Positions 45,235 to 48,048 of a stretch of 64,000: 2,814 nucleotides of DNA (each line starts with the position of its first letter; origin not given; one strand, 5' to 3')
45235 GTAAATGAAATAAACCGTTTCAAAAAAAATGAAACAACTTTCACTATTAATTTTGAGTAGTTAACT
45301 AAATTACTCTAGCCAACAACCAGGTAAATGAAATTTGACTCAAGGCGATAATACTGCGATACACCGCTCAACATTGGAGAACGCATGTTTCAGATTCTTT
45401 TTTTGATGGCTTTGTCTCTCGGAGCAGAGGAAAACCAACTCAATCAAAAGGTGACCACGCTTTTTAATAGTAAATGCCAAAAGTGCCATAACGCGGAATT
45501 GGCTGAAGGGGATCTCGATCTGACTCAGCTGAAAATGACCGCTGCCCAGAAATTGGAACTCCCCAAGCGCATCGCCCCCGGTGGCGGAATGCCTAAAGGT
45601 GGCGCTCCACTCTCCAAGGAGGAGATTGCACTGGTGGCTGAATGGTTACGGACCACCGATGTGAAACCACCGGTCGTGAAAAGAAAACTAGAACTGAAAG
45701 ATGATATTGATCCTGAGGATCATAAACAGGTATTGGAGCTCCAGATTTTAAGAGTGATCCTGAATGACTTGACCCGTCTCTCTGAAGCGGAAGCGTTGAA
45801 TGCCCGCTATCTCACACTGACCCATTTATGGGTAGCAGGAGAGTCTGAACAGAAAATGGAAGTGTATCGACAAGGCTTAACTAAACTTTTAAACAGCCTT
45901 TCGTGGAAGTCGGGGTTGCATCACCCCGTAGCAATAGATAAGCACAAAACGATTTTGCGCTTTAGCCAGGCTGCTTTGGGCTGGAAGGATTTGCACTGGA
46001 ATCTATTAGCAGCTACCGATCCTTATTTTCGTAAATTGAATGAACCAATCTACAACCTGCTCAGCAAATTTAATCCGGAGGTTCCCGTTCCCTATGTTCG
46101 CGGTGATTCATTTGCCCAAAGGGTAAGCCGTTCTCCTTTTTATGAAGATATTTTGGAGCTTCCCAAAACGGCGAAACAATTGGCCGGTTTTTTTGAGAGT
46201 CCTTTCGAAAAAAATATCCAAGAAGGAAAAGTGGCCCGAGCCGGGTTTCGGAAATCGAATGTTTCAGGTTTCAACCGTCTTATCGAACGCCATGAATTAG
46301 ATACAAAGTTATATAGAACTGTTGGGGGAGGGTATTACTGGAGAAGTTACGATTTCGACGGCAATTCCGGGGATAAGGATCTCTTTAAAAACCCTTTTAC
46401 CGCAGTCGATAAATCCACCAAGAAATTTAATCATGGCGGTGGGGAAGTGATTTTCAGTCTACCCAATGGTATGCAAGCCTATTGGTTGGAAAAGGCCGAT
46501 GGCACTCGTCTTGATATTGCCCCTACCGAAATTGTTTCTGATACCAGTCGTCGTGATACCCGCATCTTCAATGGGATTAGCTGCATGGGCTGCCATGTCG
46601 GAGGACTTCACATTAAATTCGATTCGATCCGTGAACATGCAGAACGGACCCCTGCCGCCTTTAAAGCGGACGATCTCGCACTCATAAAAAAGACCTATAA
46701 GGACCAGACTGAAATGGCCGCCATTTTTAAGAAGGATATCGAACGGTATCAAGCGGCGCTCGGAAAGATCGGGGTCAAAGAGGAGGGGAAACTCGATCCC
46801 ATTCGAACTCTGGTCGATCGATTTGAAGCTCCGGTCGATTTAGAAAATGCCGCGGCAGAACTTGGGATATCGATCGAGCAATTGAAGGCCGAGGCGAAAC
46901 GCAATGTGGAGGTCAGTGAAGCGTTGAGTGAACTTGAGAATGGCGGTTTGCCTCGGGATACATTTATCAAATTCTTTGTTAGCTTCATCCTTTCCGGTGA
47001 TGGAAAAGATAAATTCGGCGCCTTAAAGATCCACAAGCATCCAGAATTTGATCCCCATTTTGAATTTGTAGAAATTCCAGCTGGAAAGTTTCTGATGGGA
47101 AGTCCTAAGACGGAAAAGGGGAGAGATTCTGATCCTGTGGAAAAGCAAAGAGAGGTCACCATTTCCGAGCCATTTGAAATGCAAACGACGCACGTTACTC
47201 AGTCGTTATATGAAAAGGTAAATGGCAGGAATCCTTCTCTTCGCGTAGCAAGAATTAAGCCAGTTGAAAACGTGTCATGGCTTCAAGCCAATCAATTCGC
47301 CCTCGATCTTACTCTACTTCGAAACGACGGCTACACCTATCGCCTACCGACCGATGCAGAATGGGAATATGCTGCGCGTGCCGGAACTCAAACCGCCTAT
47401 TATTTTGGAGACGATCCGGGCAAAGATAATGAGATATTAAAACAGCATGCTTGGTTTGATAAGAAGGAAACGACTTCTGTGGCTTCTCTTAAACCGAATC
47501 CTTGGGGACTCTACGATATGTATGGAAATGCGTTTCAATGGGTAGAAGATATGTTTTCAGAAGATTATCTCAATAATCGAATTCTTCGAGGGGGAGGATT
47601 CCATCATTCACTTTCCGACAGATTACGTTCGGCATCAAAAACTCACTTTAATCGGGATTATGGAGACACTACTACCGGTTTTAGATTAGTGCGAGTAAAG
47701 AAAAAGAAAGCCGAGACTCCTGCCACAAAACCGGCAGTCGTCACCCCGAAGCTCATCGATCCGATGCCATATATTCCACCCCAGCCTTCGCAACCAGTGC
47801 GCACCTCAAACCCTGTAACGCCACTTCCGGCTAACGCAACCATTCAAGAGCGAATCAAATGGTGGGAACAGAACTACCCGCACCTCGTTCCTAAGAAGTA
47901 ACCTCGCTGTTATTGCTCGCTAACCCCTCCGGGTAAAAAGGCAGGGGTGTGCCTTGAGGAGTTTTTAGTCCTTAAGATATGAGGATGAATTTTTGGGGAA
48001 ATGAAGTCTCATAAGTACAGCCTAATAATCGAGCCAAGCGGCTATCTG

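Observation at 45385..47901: An unusual domain fusion combines a PSCyt1 cytochrome c module, a second CxxCH motif and a C-terminal FGE-sulfatase (SUMF1-like) domain in one 838 aa secreted protein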

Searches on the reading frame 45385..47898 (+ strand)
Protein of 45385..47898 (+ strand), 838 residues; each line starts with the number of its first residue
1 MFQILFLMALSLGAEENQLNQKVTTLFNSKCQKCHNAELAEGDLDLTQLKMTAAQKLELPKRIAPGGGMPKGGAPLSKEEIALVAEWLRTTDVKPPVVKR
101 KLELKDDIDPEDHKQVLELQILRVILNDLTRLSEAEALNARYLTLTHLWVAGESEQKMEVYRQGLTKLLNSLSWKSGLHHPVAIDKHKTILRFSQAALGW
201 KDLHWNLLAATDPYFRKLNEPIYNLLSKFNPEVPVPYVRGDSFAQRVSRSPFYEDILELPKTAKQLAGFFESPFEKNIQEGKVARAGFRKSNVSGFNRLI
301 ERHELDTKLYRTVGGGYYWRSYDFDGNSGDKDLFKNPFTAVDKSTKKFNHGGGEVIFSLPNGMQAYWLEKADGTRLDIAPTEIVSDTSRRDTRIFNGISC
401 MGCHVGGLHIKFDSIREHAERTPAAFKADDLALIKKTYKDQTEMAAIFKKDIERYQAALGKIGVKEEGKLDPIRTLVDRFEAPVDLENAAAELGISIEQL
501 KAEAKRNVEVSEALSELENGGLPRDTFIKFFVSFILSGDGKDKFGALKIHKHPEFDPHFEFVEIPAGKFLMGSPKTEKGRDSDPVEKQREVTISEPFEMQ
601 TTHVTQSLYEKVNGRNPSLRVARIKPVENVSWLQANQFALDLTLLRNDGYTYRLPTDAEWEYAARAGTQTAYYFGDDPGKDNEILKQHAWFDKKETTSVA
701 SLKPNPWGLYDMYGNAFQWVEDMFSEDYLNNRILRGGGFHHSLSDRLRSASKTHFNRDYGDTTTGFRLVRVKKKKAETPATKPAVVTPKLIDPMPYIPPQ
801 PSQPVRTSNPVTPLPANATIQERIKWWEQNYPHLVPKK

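Call 3: search_protein_families(library=pfam, proteins=[window:45385-47898:+], max_evalue=1)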
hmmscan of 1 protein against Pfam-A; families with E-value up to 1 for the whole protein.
window:45385-47898:+ (838 aa): 8 families
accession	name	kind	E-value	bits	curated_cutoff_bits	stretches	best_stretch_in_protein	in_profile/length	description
PF03781.23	FGE-sulfatase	-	1.4e-35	123.6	23.3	1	560-770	4-255/255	Sulfatase-modifying factor enzyme 1-like domain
PF13442.11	Cytochrome_CBB3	-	1.1e-06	29.2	27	1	22-88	5-68/68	Cytochrome C oxidase, cbb3-type, subunit III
PF00034.26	Cytochrom_C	-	0.009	17.8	21.3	0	24-91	5-89/90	Cytochrome c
PF14495.11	Cytochrom_C550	-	0.05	13.7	27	0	22-37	28-43/136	Cytochrome c-550 domain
PF14522.11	Cytochrome_C7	-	0.09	13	24.8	0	27-40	12-25/67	Cytochrome c7 and related cytochrome c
PF14376.11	Haem_bd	-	0.14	12.6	27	0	15-37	26-48/133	Haem-binding domain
PF06934.16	CTI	-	0.15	11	25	1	43-108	61-119/692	Fatty acid cis/trans isomerase (CTI)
PF07635.16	PSCyt1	-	0.2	12.8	22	1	31-53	1-23/59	Planctomycete cytochrome C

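Call 4: search_protein_families(library=ncbifam, proteins=[window:45385-47898:+], max_evalue=1)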
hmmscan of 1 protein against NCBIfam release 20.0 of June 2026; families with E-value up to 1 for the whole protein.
window:45385-47898:+ (838 aa): 14 families
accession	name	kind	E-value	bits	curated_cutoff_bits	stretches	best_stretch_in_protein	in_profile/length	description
NF051459.1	pyoverdine_PvdO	equivalog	1e-22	80.6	500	2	616-729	109-224/280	dihydropyoverdine dehydrogenase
TIGR03525.2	GldK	equivalog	1.2e-17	64.3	350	2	626-728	221-342/408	T9SS ring complex lipoprotein PorK/GldK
TIGR03524.1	GldJ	equivalog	7.8e-07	28.1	458.2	2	696-724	337-365/559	gliding motility lipoprotein GldJ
TIGR03440.2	egtB_TIGR03440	equivalog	2.9e-06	26.6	360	1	622-725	271-353/413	ergothioneine biosynthesis protein EgtB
TIGR03530.1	GldJ_short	equivalog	7e-06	25.2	382.9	2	696-724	289-317/396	gliding motility lipoprotein GldJ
NF041186.1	SenA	equivalog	2.6e-05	23.8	420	1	623-769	269-381/382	selenoneine synthase SenA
TIGR02171.1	Fb_sc_TIGR02171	subfamily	0.00012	20.2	544.35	1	646-726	153-220/912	TIGR02171 family lipoprotein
NF045774.1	cytochro_C551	exception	0.00021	21.2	118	1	16-90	35-108/110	cytochrome c551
TIGR04344.1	ovoA_Nterm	equivalog_domain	0.0082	15.1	400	1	630-725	300-385/444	5-histidylcysteine sulfoxide synthase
NF045773.1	cytochro_C550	exception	0.041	13.8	125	1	16-89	45-117/118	cytochrome c550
TIGR03045.1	PS_II_C550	equivalog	0.042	13.5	177.75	0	22-46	53-77/159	photosystem II cytochrome c-550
NF040606.1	CytoC_perox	subfamily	0.055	12.6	150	0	12-55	290-333/524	di-heme-cytochrome C peroxidase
NF009531.0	PRK12893.1-5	equivalog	0.19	10.2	486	1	403-516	211-328/421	Zn-dependent hydrolase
NF047812.1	LIC11213_lipo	equivalog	0.3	11.2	100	1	26-53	47-74/118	LIC11213 family lipoprotein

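Call 6: find_homologous_proteins(query=window:45385-47898:+)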
Query window:45385-47898:+ (838 aa): 349 proteins with E <= 0.001 among 8000 candidates; the best 120 are listed.
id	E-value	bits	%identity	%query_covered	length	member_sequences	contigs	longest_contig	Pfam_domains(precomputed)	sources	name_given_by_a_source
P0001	0.0e+0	1945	100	100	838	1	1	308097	PF03781.23,PF13442.12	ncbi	-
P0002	6.7e-213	728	64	63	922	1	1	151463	PF13442.12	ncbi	-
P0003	5.8e-176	605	54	63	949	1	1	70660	PF07635.17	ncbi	-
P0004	1.6e-146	508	48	61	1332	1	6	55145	PF03781.23,PF13442.12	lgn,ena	-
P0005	2.3e-126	441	33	93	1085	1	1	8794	PF03781.23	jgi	jgi:formylglycine-generating enzyme required for sulfatase activity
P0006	5.8e-124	433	42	63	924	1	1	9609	PF13570.14,PF13442.12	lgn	-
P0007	6.7e-116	407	42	64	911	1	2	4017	PF13570.14,PF13442.12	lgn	-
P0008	2.5e-105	372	32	92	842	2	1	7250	PF03781.23,PF13442.12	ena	-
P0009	3.2e-103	365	34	92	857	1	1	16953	PF03781.23,PF13442.12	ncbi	ncbi:MAG: formylglycine-generating enzyme family protein [Phycisphaeraceae bacterium]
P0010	8.4e-100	353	33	90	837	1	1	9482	PF07635.17,PF03781.23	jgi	jgi:formylglycine-generating enzyme required for sulfatase activity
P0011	1.1e-99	353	33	91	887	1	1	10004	PF03781.23,PF13442.12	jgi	jgi:formylglycine-generating enzyme required for sulfatase activity/mono/diheme cytochrome c family 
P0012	5.1e-98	348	32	91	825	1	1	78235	PF07635.17,PF03781.23,PF13442.12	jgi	jgi:formylglycine-generating enzyme required for sulfatase activity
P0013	3.2e-90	322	31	91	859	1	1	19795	PF03781.23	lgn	-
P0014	1.6e-89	319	32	92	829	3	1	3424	PF03781.23,PF13442.12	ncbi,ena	-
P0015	1.6e-87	313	32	86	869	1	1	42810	PF07635.17,PF03781.23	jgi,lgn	-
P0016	3.9e-86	308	31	89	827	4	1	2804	PF03781.23,PF13442.12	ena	-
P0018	3.5e-82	295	36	61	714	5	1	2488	PF07635.17,PF13442.12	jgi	-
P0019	6.7e-81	291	35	61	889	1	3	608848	PF07635.17,PF14376.12,PF13442.12,PF00034.27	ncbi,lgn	-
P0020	7.8e-81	291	34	65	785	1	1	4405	PF14326.12,PF13442.12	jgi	-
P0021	8.7e-81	291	34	63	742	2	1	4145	PF13442.12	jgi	jgi:mono/diheme cytochrome c family protein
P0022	1.2e-80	290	36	63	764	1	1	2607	PF07635.17,PF13442.12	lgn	-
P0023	7.5e-79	284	30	63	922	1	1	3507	PF03781.23,PF13442.12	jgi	jgi:formylglycine-generating enzyme required for sulfatase activity/mono/diheme cytochrome c family 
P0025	1.8e-78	283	34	63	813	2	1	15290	PF07635.17,PF13442.12,PF13646.13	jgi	-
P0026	2.3e-78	283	35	62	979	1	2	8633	PF07635.17,PF13442.12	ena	-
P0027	2.7e-78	282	34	64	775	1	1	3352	PF07635.17,PF13442.12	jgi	jgi:mono/diheme cytochrome c family protein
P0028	5.3e-78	281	41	49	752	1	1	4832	PF14326.12,PF13442.12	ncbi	-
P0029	6.8e-78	281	35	61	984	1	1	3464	PF07635.17,PF13442.12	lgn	-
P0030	4.0e-77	278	37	58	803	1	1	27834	PF01569.28,PF13442.12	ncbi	ncbi:MAG: phosphatase PAP2 family protein [Gemmataceae bacterium]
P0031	5.3e-77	278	34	63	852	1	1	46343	PF25168.2,PF24105.2,PF24805.2,PF25048.2,PF24017.3,PF23342.2,PF23411.2,PF13570.14,PF23760.2,PF24817.2,PF13442.12,PF23798.2,PF23393.3,PF23609.2,PF20426.5,PF25460.2,PF00400.39,PF11715.17,PF23414.2,PF25178.1,PF23410.5,PF23775.2,PF25174.2,PF24814.2,PF23381.2,PF07635.17,PF25173.2,PF25171.2,PF12894.14,PF25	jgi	jgi:mono/diheme cytochrome c family protein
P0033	3.8e-76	275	32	63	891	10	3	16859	PF03781.23,PF13442.12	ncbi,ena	-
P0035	1.0e-75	274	33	62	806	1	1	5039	PF00498.32,PF07635.17,PF16697.11,PF13442.12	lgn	-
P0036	1.1e-75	274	33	64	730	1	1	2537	PF07635.17,PF13442.12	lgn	-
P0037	2.4e-75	273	29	91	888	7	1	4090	PF03781.23,PF13442.12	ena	-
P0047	1.1e-73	267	35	63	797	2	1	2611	PF13431.13,PF23914.2,PF13414.13,PF07635.17,PF13428.13,PF13442.12,PF14559.13,PF13371.13,PF00515.35,PF13424.13,PF13432.13,PF13181.13,PF01239.29,PF07719.24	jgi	jgi:tetratricopeptide (TPR) repeat protein/mono/diheme cytochrome c family protein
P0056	7.6e-72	261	34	62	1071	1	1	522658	PF25168.2,PF24105.2,PF24805.2,PF24817.2,PF13442.12,PF23393.3,PF03983.19,PF25460.2,PF00400.39,PF23414.2,PF23410.5,PF25174.2,PF24814.2,PF23381.2,PF07635.17,PF25173.2,PF25171.2,PF12894.14,PF25175.2,PF24796.2,PF24780.2,PF23409.2,PF25172.2,PF24782.3,PF25391.2,PF24807.2,PF25047.1,PF23098.2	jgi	jgi:WD40 repeat protein/mono/diheme cytochrome c family protein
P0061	1.6e-71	260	34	63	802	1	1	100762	PF13431.13,PF23914.2,PF13414.13,PF07635.17,PF13428.13,PF13442.12,PF13374.13,PF14559.13,PF24575.2,PF10516.16,PF13371.13,PF00515.35,PF13424.13,PF13432.13,PF13181.13,PF01239.29,PF07719.24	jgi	jgi:tetratricopeptide (TPR) repeat protein/mono/diheme cytochrome c family protein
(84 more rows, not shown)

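Call 19: find_encoding_contigs(protein=P0001, flank=3000, max_places=3)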
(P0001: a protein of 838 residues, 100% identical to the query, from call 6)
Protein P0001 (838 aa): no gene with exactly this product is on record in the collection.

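Call 21: find_encoding_contigs(protein=P0002, flank=6000, max_places=3)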
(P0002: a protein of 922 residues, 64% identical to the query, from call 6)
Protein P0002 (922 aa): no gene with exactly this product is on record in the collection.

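Call 25: list_cluster_members(proteins=[P0001, P0002, P0003, P0009])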
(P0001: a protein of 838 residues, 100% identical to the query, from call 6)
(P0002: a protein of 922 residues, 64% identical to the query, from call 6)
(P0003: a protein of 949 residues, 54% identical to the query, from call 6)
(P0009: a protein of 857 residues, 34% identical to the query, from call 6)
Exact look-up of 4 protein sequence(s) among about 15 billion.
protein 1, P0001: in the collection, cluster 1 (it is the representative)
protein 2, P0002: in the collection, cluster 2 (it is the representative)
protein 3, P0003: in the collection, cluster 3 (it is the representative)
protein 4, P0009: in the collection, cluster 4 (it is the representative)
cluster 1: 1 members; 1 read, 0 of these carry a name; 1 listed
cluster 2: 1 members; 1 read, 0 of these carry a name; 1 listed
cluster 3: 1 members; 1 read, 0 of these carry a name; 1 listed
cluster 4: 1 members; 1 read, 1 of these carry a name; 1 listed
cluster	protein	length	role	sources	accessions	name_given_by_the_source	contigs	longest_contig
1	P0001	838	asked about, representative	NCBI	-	-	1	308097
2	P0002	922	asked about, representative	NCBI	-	-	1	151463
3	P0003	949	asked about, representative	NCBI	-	-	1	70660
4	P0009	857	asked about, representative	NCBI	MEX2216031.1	MAG: formylglycine-generating enzyme family protein [Phycisphaeraceae bacterium]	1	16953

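Call 63: find_encoding_contigs(protein=P0004, flank=6000, max_places=2)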
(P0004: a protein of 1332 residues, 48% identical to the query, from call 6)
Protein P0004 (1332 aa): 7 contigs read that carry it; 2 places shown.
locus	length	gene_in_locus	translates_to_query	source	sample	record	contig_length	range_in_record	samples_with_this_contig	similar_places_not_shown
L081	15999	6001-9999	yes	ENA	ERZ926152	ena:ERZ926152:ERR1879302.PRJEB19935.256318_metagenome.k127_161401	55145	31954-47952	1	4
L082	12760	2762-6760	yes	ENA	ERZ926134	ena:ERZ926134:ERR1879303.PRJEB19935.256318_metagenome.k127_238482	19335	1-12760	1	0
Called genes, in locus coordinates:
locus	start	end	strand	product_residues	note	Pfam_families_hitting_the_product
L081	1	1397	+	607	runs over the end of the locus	-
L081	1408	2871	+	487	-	-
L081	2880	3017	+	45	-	-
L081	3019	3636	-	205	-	PF14234:DUF4336 (weak)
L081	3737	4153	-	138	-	-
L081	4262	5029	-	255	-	-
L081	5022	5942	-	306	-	PF01381:HTH_3, PF14394:DUF4423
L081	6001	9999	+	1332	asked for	PF13442:Cytochrome_CBB3 (faint), PF03781:FGE-sulfatase (weak)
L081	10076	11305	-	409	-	PF05345:He_PIG (faint)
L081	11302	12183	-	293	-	PF12802:MarR_2 (faint), PF14394:DUF4423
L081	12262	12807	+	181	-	-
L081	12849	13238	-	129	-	PF11236:DUF3037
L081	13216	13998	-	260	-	PF20613:HipA_2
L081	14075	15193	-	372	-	-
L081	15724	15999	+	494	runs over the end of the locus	-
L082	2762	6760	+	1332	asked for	PF13442:Cytochrome_CBB3 (faint), PF03781:FGE-sulfatase (weak)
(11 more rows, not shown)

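Call 64: find_encoding_contigs(protein=P0012, flank=6000, max_places=2)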
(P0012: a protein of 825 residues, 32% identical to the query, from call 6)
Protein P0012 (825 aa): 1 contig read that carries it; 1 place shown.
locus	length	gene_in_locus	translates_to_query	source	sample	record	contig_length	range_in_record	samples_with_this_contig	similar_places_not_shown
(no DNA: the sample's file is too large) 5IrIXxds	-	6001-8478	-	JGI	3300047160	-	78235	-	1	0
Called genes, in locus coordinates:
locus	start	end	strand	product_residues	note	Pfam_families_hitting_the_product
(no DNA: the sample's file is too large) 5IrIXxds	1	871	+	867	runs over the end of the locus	PF02861:Clp_N, PF23569:NBD_SMAX1, PF00004:AAA, PF17871:AAA_lid_9, PF00004:AAA, PF07724:AAA_2, PF07728:AAA_5, PF10431:ClpB_D2-small, +7 more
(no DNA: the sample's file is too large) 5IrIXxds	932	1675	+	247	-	PF20334:DUF6629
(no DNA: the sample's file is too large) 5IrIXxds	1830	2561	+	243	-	PF04366:Ysc84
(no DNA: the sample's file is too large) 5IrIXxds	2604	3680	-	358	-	PF01408:GFO_IDH_MocA, PF22725:GFO_IDH_MocA_C3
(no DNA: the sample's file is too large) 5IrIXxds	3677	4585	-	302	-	PF02574:S-methyl_trans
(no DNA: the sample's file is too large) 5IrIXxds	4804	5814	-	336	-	PF03781:FGE-sulfatase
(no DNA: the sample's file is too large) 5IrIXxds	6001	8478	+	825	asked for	PF13442:Cytochrome_CBB3 (faint), PF07635:PSCyt1 (weak), PF03781:FGE-sulfatase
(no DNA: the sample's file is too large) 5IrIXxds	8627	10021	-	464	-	PF07394:DUF1501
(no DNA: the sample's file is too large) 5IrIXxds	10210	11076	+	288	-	PF01223:Endonuclease_NS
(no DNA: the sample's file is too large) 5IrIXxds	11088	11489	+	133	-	PF07924:NuiA, PF23151:NuiA_2 (weak)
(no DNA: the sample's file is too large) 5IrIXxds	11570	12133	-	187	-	PF13946:DUF4214 (faint)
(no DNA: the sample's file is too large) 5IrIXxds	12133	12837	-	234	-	PF13833:EF-hand_8 (faint), PF13499:EF-hand_7 (weak), PF23564:EF-hand_FSTL1 (weak), PF00036:EF-hand_1 (weak), PF13202:EF-hand_5 (weak), PF13405:EF-hand_6 (weak), PF13202:EF-hand_5 (weak), PF13405:EF-hand_6 (weak), +1 more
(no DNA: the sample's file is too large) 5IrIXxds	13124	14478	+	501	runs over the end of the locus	PF25917:BSH_RND, PF25973:BSH_CzcB (weak), PF25885:HH_EMRA (faint)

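Call 74: search_protein_families(library=ncbifam, proteins=[L081:4262-5026:-], max_evalue=1)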
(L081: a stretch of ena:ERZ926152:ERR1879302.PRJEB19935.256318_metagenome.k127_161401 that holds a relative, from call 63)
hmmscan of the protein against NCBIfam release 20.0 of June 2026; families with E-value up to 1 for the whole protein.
L081:4262-5026:- (254 aa): 0 families
